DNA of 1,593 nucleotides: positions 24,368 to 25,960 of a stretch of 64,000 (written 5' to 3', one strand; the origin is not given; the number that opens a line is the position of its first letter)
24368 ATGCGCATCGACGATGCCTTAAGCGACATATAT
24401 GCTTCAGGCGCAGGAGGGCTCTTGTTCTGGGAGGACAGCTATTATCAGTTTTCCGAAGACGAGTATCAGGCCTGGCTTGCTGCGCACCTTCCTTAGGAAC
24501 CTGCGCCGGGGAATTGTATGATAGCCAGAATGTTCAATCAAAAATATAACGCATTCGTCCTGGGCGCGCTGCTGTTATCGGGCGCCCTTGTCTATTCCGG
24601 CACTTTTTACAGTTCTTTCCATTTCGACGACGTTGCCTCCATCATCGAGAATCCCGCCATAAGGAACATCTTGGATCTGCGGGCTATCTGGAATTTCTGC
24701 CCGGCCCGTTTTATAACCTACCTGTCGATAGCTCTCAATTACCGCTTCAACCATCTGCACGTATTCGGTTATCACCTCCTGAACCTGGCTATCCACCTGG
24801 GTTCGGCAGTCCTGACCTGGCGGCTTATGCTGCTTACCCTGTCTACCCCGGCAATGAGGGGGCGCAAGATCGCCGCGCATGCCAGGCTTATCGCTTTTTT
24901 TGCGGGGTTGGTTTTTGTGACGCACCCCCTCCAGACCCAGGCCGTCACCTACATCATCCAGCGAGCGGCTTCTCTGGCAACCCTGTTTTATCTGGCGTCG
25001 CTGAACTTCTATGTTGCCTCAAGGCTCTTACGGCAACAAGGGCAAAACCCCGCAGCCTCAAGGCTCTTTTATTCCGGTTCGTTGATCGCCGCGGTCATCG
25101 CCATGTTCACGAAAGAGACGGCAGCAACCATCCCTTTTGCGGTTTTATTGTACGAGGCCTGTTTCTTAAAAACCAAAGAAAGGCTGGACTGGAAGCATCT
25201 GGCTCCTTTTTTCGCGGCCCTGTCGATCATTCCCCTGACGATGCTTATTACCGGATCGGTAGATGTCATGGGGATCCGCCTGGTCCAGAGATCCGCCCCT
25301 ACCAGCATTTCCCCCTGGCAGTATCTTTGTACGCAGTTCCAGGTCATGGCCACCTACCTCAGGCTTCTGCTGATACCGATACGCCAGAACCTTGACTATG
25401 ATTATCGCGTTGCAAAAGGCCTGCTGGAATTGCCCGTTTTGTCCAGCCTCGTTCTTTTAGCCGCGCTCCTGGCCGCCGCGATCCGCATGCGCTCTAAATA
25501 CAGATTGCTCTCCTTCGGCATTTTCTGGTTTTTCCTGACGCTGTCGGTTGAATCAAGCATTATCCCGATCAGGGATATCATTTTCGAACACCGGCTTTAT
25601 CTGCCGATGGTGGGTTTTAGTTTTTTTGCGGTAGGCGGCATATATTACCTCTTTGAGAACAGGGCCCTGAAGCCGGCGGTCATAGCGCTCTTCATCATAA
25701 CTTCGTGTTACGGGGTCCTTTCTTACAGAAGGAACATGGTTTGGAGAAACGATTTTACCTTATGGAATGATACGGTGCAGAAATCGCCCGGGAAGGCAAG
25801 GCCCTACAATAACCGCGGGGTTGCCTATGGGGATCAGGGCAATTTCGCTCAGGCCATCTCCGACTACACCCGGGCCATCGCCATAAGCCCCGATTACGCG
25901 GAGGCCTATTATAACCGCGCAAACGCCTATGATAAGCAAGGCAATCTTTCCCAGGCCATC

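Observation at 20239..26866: Synthase-dependent exopolysaccharide-like locus with the TPR scaffold fused to a GT-C membrane domain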

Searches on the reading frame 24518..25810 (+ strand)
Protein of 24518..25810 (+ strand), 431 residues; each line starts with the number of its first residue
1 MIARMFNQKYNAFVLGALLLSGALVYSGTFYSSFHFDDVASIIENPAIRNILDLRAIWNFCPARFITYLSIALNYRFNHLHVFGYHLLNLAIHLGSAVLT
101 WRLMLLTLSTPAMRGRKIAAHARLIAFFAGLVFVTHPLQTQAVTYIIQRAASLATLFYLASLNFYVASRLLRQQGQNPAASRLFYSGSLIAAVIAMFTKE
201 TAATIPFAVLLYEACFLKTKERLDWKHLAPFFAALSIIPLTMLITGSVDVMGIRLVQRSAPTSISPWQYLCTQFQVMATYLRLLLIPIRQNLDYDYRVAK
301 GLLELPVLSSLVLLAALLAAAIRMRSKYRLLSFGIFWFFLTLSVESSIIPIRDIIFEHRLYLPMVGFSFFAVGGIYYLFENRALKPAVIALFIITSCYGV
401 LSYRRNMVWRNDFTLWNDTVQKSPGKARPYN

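Call 6: search_protein_families(library=pfam, proteins=[window:24518-25810:+], max_evalue=10)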
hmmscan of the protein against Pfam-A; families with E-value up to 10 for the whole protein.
window:24518-25810:+ (431 aa): 0 families

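Call 7: search_solved_structures(query=window:24518-25810:+, max_evalue=10)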
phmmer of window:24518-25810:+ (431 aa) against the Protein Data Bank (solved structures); distinct sequences matched with E-value up to 10: 0.

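Call 15: find_homologous_proteins(query=window:24518-25810:+)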
Query window:24518-25810:+ (431 aa): 4622 proteins with E <= 0.001 among 8000 candidates; the best 120 are listed.
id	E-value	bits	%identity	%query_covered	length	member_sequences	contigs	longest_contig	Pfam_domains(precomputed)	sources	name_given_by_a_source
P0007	5.7e-190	650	69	100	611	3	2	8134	PF25063.1,PF13431.13,PF13414.13,PF13176.13,PF13428.13,PF13374.13,PF14559.13,PF24575.2,PF25575.1,PF10516.16,PF13371.13,PF00515.35,PF12895.14,PF13424.13,PF21033.5,PF13432.13,PF13181.13,PF07719.24,PF13174.13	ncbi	-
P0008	6.0e-189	647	69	100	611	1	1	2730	PF25063.1,PF13431.13,PF13414.13,PF13176.13,PF13428.13,PF13374.13,PF14559.13,PF24575.2,PF25575.1,PF10516.16,PF13371.13,PF00515.35,PF12895.14,PF13424.13,PF21033.5,PF13432.13,PF13181.13,PF07719.24,PF13174.13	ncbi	-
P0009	4.4e-184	631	67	100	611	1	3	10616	PF13431.13,PF13414.13,PF13428.13,PF13374.13,PF14559.13,PF24575.2,PF25575.1,PF10516.16,PF13371.13,PF00515.35,PF13424.13,PF21033.5,PF13432.13,PF13181.13,PF01239.29,PF07719.24,PF13174.13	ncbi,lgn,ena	ncbi:MAG: tetratricopeptide repeat protein [Nitrospirota bacterium]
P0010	1.2e-183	629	67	100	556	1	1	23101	PF13431.13,PF10516.16,PF13414.13,PF13371.13,PF00515.35,PF13424.13,PF13432.13,PF13181.13,PF07719.24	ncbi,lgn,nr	ncbi:MAG: tetratricopeptide repeat protein [Candidatus Omnitrophota bacterium]|nr:tetratricopeptide 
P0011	1.9e-183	629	66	100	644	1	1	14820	PF25063.1,PF13431.13,PF23914.2,PF13414.13,PF13176.13,PF12569.15,PF13428.13,PF13374.13,PF14559.13,PF24575.2,PF10516.16,PF13371.13,PF00515.35,PF12895.14,PF13424.13,PF21033.5,PF13432.13,PF06552.19,PF13181.13,PF01239.29,PF07719.24,PF13174.13,PF10373.16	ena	-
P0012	2.1e-183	628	66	100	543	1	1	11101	PF13431.13,PF13414.13,PF13428.13,PF13374.13,PF14559.13,PF13371.13,PF00515.35,PF13424.13,PF13432.13,PF13181.13,PF07719.24,PF13174.13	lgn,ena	-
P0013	2.0e-181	622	65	100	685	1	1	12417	PF25063.1,PF13431.13,PF13414.13,PF13176.13,PF13428.13,PF13374.13,PF14559.13,PF25575.1,PF10516.16,PF13371.13,PF00515.35,PF13424.13,PF21033.5,PF13432.13,PF13181.13,PF01239.29,PF07719.24,PF13174.13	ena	-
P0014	2.6e-180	618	65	100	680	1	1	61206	PF03704.24,PF13431.13,PF23914.2,PF13414.13,PF23558.2,PF12569.15,PF13428.13,PF13374.13,PF14559.13,PF24575.2,PF25575.1,PF10516.16,PF13371.13,PF00515.35,PF12895.14,PF13424.13,PF21033.5,PF13432.13,PF13181.13,PF01239.29,PF07719.24,PF13174.13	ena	-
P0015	6.0e-180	617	65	100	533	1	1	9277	PF13431.13,PF13414.13,PF13428.13,PF13374.13,PF14559.13,PF13371.13,PF00515.35,PF13424.13,PF13432.13,PF13181.13,PF07719.24,PF13174.13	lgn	-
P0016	8.6e-179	613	65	100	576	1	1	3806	PF13431.13,PF13414.13,PF13428.13,PF13374.13,PF14559.13,PF10516.16,PF13371.13,PF00515.35,PF13424.13,PF13432.13,PF13181.13,PF01239.29,PF07719.24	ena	-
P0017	5.3e-178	611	66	100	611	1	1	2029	PF13431.13,PF13414.13,PF13428.13,PF13374.13,PF14559.13,PF25575.1,PF10516.16,PF13371.13,PF00515.35,PF12895.14,PF13424.13,PF21033.5,PF13432.13,PF13181.13,PF07719.24,PF13174.13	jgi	-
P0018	9.6e-178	610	66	100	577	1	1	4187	PF13431.13,PF13414.13,PF13428.13,PF13374.13,PF14559.13,PF24575.2,PF25575.1,PF10516.16,PF13371.13,PF00515.35,PF13424.13,PF13432.13,PF13181.13,PF07719.24,PF13174.13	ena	-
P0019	1.3e-176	606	65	100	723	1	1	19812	PF09976.16,PF13414.13,PF12569.15,PF13374.13,PF24575.2,PF00515.35,PF13424.13,PF07719.24,PF13174.13,PF25063.1,PF13431.13,PF23914.2,PF25570.2,PF24885.2,PF13428.13,PF14559.13,PF25575.1,PF10516.16,PF13371.13,PF12895.14,PF21033.5,PF13432.13,PF06552.19,PF13181.13,PF01239.29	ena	-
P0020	2.6e-176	605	64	100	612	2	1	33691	PF13431.13,PF13414.13,PF13428.13,PF13374.13,PF14559.13,PF24575.2,PF25575.1,PF10516.16,PF13371.13,PF00515.35,PF12895.14,PF13424.13,PF21033.5,PF13432.13,PF13181.13,PF07719.24,PF13174.13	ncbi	-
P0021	4.5e-176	604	64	100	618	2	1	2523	PF13431.13,PF13414.13,PF13428.13,PF13374.13,PF14559.13,PF24575.2,PF25575.1,PF10516.16,PF13371.13,PF00515.35,PF13424.13,PF13432.13,PF13181.13,PF07719.24,PF13174.13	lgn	-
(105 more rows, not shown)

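Call 43: predict_structure(alignment_id=A3)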
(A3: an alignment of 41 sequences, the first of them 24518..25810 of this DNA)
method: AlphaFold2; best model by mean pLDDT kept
length: 431 residues; sequences in the alignment: 41
mean_pLDDT: 82.8   pTM: 0.88
mean pLDDT of the five models: 82.8, 81.8, 80.0, 78.6, 77.7
residues with pLDDT >= 90: 189; 70-90: 162; 50-70: 55; < 50: 25
segments of 3 or more residues with pLDDT < 50: 1-5, 248-261, 352-355
pLDDT, mean of each block of 10 residues (from residue 1): 60 95 88 65 77 84 87 86 86 96 97 91 96 88 69 94 97 90 97 91 92 88 87 90 67 40 71 81 75 64 87 94 93 94 65 57 93 95 92 95 81 73 58 46
secondary structure, 60 per line:
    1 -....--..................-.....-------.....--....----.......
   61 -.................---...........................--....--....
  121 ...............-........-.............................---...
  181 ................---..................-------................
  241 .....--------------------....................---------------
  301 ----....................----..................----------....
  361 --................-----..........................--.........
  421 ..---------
elements in order: H2-5 H8-25 H27-31 H39-43 H46-49 H54-60 H62-78 H82-108 H111-114 H117-135 H137-144 H146-174 H178-196 H200-217 H225-245 H266-285 H305-324 H329-346 H357-360 H363-378 H384-409 H412-422

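Call 47: fold_search(model_id=the predicted structure, library=pdb)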
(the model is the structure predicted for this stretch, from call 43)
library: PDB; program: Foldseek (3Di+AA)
matches with E <= 10: 566; with E <= 0.001: 0
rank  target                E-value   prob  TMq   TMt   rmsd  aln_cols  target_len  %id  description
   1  5f15                  1.6e-03  1.00  0.46  0.39  10.6       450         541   14  Crystal Structure of ArnT from Cupriavidus metallidurans bound to Undecaprenyl phosphate (released 2016-02-17)
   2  5ezm                  9.2e-03  1.00  0.44  0.37  10.2       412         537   15  Crystal Structure of ArnT from Cupriavidus metallidurans in the apo state (released 2016-02-17)
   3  8agb_A                1.1e-02  1.00  0.44  0.32  13.6       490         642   11  Structure of yeast oligosaccharylransferase complex with lipid-linked oligosaccharide bound (released 2022-12-07)
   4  5gmy_A                1.6e-02  1.00  0.47  0.26  16.7       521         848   10  Crystal structure of the Archaeoglobus fulgidus oligosaccharyltransferase (O29867_ARCFU) tethered with an acceptor pep (released 2017-02-01)
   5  8imx_U                2.8e-02  0.99  0.39  0.39  17.2       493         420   12  Cryo-EM structure of GPI-T with a chimeric GPI-anchored protein (released 2023-08-16)
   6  5ogl_A                2.9e-02  0.99  0.38  0.25  11.9       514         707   12  Structure of bacterial oligosaccharyltransferase PglB in complex with an acceptor peptide and an lipid-linked oligosac (released 2017-10-25)
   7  6x0o                  3.2e-02  0.95  0.34  0.17  15.4       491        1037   12  Single-Particle Cryo-EM Structure of Arabinosyltransferase EmbB from Mycobacterium smegmatis (released 2020-06-10)
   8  6m2l_B                3.5e-02  0.30  0.15  0.14  24.3       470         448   13  Crystal structure of Plasmodium falciparum hexose transporter PfHT1 bound with C3361 (released 2020-09-09)
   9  6t1z                  3.6e-02  0.38  0.14  0.15  20.3       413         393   10  LmrP from L. lactis, in an outward-open conformation, bound to Hoechst 33342 (released 2020-07-29)
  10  6m20_A                4.8e-02  0.25  0.15  0.13  26.9       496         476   12  Crystal structure of Plasmodium falciparum hexose transporter PfHT1 bound with glucose (released 2020-09-09)
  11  6jkd                  5.3e-02  0.30  0.17  0.17  24.2       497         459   14  Crystal structure of tetrameric PepTSo2 in I4 space group (released 2019-05-15)
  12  6ps7                  5.3e-02  0.20  0.12  0.13  27.7       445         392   10  XFEL A2aR structure by ligand exchange from LUF5843 to ZM241385. (released 2019-11-13)
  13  9e6i_B                5.5e-02  1.00  0.37  0.23   6.3       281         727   12  Cryo-EM structure of Saccharomyces cerevisiae Pmt4-Ccw5 complex (released 2025-10-15)
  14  9e61_B                5.7e-02  1.00  0.38  0.24   6.1       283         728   12  Cryo-EM structure of Saccharomyces cerevisiae Pmt4 apo form (released 2025-10-15)
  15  8pn9_A                6.2e-02  0.99  0.44  0.32  15.0       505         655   13  Structure of human oligosaccharyltransferase OST-A complex bound to NGI-1 (released 2024-05-08)
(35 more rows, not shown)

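Call 77: find_encoding_contigs(protein=P0010, flank=7000, max_places=2)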
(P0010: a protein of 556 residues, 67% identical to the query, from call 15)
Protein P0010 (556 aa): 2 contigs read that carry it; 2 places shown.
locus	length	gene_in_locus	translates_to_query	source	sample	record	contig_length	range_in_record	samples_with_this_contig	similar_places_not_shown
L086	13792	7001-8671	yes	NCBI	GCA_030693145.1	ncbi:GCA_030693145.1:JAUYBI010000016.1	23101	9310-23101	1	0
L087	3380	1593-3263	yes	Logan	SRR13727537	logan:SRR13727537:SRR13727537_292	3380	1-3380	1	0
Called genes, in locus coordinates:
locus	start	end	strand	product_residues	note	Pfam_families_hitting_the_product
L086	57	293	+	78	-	-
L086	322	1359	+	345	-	PF18306:LDcluster4, PF03641:Lysine_decarbox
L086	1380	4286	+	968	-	PF00580:UvrD-helicase, PF13245:AAA_19, PF13604:AAA_30 (faint), PF13361:UvrD_C, PF13538:UvrD_C_2 (weak), PF12705:PDDEXK_1, PF01930:Cas_Cas4 (weak)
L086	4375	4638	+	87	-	-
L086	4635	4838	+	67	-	-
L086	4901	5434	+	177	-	PF05157:MshEN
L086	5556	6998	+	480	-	PF02366:PMT (weak), PF13231:PMT_2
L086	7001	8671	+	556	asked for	PF00515:TPR_1, PF07719:TPR_2 (weak), PF13181:TPR_8 (weak), PF13414:TPR_11, PF13432:TPR_16 (weak), PF13431:TPR_17 (weak), PF00515:TPR_1, PF13414:TPR_11, +3 more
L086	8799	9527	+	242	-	PF01553:Acyltransferase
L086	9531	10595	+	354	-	PF05170:AsmA (weak), PF05359:DUF748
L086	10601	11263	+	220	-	-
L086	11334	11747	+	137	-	PF00472:RF-1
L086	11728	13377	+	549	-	PF08448:PAS_4, PF13426:PAS_9, PF00990:GGDEF, PF13487:HD_5, PF01966:HD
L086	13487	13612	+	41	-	-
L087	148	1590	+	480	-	PF02366:PMT (weak), PF13231:PMT_2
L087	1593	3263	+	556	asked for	PF00515:TPR_1, PF07719:TPR_2 (weak), PF13181:TPR_8 (weak), PF13414:TPR_11, PF13432:TPR_16 (weak), PF13431:TPR_17 (weak), PF00515:TPR_1, PF13414:TPR_11, +3 more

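Call 78: find_encoding_contigs(protein=P0014, flank=7000, max_places=2)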
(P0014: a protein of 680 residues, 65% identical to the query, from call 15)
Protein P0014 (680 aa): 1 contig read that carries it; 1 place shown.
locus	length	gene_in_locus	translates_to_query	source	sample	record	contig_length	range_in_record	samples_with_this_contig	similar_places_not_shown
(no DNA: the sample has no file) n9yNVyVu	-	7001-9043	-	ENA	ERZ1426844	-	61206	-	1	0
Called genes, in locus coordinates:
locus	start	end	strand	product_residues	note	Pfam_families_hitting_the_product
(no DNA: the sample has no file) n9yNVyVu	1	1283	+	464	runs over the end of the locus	PF00072:Response_reg, PF00158:Sigma54_activat, PF14532:Sigma54_activ_2, PF00004:AAA, PF07728:AAA_5, PF25601:AAA_lid_14, PF02954:HTH_8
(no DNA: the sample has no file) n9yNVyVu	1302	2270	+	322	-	PF10114:PocR, PF01590:GAF, PF13185:GAF_2, PF13492:GAF_3 (weak)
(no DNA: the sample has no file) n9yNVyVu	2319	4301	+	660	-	PF17957:Big_7 (weak), PF17131:TP_0789-like (weak)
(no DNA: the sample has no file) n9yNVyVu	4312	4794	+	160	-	-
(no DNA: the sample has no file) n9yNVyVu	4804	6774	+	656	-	PF06028:DUF915 (faint), PF07819:PGAP1 (weak), PF02089:Palm_thioest (weak), PF24096:DUF7379 (weak)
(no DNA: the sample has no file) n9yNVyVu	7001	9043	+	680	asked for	PF00515:TPR_1, PF13414:TPR_11, PF00515:TPR_1, PF07719:TPR_2, PF13181:TPR_8, PF13414:TPR_11, PF00515:TPR_1, PF07719:TPR_2, +36 more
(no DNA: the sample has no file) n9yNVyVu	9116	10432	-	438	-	PF00309:Sigma54_AID, PF04963:Sigma54_CBD, PF04552:Sigma54_DBD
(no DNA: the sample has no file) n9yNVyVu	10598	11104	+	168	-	PF10543:ORF6N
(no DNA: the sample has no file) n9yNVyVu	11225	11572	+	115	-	PF02001:DUF134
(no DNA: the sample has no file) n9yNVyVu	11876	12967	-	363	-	PF00817:IMS, PF11799:IMS_C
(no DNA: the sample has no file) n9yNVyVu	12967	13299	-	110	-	-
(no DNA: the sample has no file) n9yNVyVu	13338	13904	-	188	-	PF01726:LexA_DNA_bind, PF00717:Peptidase_S24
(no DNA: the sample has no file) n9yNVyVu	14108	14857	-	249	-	PF12705:PDDEXK_1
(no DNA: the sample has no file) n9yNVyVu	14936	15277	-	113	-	PF01741:MscL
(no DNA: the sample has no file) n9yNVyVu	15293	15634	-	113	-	-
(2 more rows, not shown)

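Call 79: find_encoding_contigs(protein=P0009, flank=7000, max_places=2)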
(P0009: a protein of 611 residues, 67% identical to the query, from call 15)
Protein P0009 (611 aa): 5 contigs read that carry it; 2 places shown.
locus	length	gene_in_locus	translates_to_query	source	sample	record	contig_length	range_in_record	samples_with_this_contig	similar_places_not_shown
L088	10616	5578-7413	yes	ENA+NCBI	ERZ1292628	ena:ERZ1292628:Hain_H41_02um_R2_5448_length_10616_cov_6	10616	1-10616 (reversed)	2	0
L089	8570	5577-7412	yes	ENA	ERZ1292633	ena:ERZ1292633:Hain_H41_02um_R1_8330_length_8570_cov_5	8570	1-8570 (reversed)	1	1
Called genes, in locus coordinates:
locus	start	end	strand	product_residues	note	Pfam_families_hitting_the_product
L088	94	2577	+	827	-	PF05593:RHS_repeat, PF25023:TEN_YD-shell, PF05593:RHS_repeat, PF25023:TEN_YD-shell, PF25023:TEN_YD-shell, PF05593:RHS_repeat, PF05593:RHS_repeat, PF09136:Glucodextran_B, +2 more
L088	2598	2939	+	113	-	-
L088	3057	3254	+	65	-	-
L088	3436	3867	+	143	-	-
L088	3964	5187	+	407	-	PF05593:RHS_repeat (faint), PF09136:Glucodextran_B, PF25023:TEN_YD-shell (faint)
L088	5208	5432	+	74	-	-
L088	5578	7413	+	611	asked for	PF00515:TPR_1, PF13414:TPR_11, PF13424:TPR_12, PF00515:TPR_1, PF07719:TPR_2, PF13414:TPR_11, PF13432:TPR_16, PF00515:TPR_1, +22 more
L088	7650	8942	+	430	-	PF00206:Lyase_1, PF10397:ADSL_C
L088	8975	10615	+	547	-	PF02700:PurS (weak), PF18072:FGAR-AT_linker, PF00586:AIRS, PF02769:AIRS_C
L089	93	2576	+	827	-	PF05593:RHS_repeat, PF25023:TEN_YD-shell, PF05593:RHS_repeat, PF25023:TEN_YD-shell, PF25023:TEN_YD-shell, PF05593:RHS_repeat, PF05593:RHS_repeat, PF09136:Glucodextran_B, +2 more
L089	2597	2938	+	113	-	-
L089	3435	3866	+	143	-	-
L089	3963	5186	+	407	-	PF05593:RHS_repeat (faint), PF09136:Glucodextran_B, PF25023:TEN_YD-shell (faint)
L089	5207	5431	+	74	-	-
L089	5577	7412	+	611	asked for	PF00515:TPR_1, PF13414:TPR_11, PF13424:TPR_12, PF00515:TPR_1, PF07719:TPR_2, PF13414:TPR_11, PF13432:TPR_16, PF00515:TPR_1, +22 more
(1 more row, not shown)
